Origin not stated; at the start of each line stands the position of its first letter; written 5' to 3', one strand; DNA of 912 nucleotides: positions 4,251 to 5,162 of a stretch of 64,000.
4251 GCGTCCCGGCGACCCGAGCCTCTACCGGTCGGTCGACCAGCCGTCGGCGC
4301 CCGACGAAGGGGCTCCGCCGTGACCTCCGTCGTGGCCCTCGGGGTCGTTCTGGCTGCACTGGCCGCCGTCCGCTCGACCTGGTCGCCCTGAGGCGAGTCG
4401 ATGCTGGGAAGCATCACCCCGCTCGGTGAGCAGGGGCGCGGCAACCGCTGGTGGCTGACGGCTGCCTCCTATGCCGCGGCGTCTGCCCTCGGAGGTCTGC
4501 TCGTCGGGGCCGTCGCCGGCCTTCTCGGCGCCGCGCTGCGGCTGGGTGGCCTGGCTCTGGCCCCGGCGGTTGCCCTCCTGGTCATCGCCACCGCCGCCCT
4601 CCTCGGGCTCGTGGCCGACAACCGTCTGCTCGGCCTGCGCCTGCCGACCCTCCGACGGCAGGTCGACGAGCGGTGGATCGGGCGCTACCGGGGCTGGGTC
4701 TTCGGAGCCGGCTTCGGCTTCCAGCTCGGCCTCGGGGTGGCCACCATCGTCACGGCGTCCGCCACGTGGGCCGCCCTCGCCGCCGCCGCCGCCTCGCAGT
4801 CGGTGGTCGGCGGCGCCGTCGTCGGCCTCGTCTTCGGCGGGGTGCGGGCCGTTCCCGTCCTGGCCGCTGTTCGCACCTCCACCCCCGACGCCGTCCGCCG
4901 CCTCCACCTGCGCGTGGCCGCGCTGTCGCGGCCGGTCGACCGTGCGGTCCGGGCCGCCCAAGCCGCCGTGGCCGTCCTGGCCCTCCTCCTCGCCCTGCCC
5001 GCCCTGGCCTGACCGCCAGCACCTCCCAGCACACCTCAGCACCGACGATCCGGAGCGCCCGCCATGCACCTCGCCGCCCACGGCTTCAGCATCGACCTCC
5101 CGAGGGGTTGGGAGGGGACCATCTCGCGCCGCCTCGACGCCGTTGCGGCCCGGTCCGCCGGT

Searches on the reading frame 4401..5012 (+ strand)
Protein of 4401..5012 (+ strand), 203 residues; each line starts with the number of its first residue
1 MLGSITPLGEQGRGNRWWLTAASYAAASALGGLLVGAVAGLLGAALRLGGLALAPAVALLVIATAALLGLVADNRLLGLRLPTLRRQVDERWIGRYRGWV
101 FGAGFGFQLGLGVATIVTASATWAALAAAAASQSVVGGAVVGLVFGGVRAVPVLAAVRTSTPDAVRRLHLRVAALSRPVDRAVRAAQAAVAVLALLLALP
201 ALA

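Call 3: search_protein_families(library=pfam, proteins=[window:4401-5012:+], max_evalue=1)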
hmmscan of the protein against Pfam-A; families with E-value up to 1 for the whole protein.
window:4401-5012:+ (203 aa): 2 families
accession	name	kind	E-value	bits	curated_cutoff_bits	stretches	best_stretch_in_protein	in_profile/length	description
PF13386.12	DsbD_2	-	0.00025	21.5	24.9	1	13-159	28-172/199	Cytochrome C biogenesis protein transmembrane region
PF04366.17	Ysc84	-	0.054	13.7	25.1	1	102-150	2-50/127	Las17-binding protein actin regulator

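Call 5: search_protein_families(library=ncbifam, proteins=[window:4401-5012:+], max_evalue=1)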
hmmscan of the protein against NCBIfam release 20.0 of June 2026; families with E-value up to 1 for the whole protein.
window:4401-5012:+ (203 aa): 0 families
